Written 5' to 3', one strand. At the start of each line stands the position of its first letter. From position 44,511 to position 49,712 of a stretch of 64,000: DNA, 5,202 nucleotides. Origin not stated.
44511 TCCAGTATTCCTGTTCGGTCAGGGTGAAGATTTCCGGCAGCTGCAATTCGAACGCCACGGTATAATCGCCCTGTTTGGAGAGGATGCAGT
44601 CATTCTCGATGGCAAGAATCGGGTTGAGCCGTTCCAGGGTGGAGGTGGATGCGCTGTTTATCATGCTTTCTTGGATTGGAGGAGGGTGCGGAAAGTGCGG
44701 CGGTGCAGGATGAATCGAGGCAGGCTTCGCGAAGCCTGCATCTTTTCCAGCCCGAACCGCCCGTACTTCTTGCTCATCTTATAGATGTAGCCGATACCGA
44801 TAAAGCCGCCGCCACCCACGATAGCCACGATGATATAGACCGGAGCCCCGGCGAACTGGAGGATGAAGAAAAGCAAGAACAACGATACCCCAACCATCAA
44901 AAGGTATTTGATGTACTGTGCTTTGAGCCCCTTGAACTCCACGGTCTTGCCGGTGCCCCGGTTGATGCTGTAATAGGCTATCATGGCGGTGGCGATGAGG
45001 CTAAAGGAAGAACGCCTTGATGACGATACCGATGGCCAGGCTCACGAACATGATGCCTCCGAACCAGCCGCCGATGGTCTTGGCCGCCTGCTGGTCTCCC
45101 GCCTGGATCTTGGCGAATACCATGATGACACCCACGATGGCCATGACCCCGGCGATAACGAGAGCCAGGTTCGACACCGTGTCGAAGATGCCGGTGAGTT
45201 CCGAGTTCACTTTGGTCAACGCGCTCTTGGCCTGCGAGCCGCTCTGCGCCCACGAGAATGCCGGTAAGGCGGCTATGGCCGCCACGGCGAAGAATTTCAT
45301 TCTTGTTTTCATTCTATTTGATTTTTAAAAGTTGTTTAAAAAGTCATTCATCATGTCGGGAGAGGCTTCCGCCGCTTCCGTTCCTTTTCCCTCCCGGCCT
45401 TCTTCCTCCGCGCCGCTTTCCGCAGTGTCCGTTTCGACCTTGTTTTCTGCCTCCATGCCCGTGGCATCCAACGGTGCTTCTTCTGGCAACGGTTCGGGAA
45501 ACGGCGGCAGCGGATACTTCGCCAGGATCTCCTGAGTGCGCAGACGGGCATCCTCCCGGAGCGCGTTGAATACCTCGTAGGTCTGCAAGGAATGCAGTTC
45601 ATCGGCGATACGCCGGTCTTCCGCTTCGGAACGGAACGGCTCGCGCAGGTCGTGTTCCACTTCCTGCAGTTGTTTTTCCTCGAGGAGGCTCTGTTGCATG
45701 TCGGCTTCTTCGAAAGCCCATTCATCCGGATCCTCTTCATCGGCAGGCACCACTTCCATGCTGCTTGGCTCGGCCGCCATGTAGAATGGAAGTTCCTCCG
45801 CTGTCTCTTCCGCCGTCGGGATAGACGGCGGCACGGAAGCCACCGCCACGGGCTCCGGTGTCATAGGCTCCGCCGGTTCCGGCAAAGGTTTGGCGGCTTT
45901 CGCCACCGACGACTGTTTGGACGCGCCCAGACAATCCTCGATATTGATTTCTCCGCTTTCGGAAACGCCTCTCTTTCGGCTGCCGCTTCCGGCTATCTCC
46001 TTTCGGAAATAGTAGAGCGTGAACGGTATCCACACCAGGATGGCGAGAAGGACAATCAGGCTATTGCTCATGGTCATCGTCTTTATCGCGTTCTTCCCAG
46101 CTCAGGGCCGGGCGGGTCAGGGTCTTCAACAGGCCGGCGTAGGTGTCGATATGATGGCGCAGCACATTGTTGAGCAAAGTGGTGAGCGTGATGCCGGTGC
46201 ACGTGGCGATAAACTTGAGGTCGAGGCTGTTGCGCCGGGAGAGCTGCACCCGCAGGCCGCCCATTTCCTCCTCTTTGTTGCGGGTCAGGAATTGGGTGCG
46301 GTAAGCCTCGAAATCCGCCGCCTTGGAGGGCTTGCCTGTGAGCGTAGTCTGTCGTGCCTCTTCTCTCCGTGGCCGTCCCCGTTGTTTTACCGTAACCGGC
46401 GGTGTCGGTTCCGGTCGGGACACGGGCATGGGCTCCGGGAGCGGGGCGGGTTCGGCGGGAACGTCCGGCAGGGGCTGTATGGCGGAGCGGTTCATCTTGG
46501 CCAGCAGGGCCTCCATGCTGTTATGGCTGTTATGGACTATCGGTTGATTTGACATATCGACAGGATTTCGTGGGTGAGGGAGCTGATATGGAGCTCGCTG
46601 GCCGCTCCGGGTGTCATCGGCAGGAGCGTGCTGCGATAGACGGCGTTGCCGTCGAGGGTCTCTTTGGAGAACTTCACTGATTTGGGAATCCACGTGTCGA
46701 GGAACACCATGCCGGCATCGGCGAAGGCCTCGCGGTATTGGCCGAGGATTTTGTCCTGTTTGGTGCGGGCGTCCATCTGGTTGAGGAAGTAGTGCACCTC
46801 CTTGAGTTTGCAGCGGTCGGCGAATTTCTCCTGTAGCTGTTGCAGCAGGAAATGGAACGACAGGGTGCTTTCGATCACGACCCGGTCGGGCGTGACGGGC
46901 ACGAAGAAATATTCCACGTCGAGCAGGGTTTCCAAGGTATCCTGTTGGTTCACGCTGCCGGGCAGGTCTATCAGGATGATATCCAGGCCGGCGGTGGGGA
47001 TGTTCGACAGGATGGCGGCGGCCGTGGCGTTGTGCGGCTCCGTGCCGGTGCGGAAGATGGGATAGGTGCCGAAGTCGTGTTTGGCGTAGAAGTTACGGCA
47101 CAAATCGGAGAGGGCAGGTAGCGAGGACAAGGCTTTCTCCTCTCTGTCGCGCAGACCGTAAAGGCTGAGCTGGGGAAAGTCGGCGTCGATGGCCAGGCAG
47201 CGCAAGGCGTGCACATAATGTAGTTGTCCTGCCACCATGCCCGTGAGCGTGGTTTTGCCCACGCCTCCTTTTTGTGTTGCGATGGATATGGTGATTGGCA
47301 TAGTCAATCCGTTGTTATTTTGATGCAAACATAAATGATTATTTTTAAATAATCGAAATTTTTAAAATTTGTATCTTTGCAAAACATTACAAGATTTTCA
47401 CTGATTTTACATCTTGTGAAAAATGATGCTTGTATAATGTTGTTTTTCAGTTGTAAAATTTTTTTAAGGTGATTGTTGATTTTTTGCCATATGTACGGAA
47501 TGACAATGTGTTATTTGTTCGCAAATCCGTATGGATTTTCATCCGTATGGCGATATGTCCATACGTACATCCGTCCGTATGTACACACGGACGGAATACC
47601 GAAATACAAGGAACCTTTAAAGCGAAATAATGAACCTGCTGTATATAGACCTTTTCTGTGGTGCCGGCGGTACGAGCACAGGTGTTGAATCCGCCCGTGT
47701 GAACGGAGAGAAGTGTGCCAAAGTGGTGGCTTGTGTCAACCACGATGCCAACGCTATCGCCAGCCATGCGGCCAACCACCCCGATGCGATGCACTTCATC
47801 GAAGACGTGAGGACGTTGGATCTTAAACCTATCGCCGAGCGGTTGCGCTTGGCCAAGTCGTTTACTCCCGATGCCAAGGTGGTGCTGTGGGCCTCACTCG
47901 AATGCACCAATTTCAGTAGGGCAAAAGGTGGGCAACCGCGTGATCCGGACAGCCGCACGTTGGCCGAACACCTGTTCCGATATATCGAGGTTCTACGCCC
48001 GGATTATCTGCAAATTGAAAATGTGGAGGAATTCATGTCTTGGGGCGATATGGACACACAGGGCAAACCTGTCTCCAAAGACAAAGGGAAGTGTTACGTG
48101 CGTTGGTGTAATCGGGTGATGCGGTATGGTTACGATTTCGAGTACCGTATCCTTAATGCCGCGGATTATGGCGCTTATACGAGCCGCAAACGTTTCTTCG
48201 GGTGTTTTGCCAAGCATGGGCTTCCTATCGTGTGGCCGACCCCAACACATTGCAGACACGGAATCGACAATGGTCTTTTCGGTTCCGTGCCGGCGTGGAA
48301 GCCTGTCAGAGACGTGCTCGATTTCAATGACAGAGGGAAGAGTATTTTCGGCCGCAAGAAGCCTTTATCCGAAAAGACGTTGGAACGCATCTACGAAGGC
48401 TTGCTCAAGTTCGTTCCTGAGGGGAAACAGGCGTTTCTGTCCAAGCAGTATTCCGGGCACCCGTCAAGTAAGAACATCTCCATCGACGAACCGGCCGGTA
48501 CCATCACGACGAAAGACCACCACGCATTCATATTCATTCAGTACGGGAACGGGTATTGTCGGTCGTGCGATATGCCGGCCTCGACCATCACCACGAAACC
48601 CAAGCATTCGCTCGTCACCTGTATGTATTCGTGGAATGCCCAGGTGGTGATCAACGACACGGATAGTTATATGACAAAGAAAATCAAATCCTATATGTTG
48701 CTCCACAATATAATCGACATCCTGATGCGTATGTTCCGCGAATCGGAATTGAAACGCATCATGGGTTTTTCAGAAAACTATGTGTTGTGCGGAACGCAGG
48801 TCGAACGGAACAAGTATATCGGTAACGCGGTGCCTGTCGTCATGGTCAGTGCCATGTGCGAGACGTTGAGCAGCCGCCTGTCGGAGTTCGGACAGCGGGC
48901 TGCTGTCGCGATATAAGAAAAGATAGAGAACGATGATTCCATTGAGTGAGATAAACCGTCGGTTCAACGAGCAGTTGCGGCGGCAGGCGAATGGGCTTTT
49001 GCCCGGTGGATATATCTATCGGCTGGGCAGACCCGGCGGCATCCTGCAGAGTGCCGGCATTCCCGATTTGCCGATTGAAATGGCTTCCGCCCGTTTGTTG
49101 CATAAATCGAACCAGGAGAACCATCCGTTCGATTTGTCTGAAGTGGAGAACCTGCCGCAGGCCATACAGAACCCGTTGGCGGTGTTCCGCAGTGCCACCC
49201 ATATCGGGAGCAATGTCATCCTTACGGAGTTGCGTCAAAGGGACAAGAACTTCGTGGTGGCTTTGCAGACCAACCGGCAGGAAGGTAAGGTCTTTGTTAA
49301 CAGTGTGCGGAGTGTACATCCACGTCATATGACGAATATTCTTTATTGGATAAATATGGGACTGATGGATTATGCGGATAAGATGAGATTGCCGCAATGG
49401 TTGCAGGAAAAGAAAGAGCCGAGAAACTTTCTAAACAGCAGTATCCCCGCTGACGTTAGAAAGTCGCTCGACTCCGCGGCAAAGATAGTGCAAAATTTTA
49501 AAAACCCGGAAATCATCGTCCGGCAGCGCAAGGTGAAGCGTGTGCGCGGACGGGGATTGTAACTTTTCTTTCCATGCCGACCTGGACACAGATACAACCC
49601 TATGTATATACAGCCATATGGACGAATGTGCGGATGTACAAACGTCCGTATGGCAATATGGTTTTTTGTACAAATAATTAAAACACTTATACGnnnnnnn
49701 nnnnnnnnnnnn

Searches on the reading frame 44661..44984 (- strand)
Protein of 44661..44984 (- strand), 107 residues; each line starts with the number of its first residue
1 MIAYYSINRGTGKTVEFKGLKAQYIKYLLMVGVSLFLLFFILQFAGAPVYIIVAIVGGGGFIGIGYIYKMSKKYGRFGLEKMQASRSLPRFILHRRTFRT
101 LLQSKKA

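Call 11: search_protein_families(library=pfam, proteins=[window:44661-44984:-], max_evalue=0.01)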
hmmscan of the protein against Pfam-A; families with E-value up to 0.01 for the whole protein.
window:44661-44984:- (107 aa): 1 family
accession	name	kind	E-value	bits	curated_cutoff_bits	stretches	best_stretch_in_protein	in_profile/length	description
PF13571.11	DUF4133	-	2.2e-24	86.1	25.2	1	7-96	1-90/91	Domain of unknown function (DUF4133)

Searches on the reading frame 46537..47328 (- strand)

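Call 11: search_protein_families(library=pfam, proteins=[window:46537-47328:-], max_evalue=0.01)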
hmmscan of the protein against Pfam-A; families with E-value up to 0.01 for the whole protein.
window:46537-47328:- (263 aa): 3 families
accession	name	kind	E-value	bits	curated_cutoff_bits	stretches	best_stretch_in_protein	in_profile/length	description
PF01656.29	CbiA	-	2.5e-10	40.8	25.4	1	14-227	1-122/125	CobQ/CobB/MinD/ParA nucleotide binding domain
PF13614.12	AAA_31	-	4.3e-09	37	27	1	13-56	3-44/177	AAA domain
PF10609.15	ParA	-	0.00047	20.1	27.1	1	13-152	5-150/246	NUBPL iron-transfer P-loop NTPase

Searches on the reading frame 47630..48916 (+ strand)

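Call 40: search_protein_families(library=pfam, proteins=[window:47630-48916:+], max_evalue=0.001)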
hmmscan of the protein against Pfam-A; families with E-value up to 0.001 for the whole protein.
window:47630-48916:+ (428 aa): 1 family
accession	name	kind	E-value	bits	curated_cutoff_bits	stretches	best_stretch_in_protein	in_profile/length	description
PF00145.23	DNA_methylase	-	5.6e-29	102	22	1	6-413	4-322/324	C-5 cytosine-specific DNA methylase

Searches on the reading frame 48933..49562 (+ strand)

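Call 40: search_protein_families(library=pfam, proteins=[window:48933-49562:+], max_evalue=0.001)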
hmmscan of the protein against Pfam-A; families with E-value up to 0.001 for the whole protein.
window:48933-49562:+ (209 aa): 1 family
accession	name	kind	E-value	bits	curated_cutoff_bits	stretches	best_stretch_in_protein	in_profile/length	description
PF18819.6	MuF_C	-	1.5e-20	73.7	27.6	1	57-153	3-101/103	Phage MuF-C-terminal domain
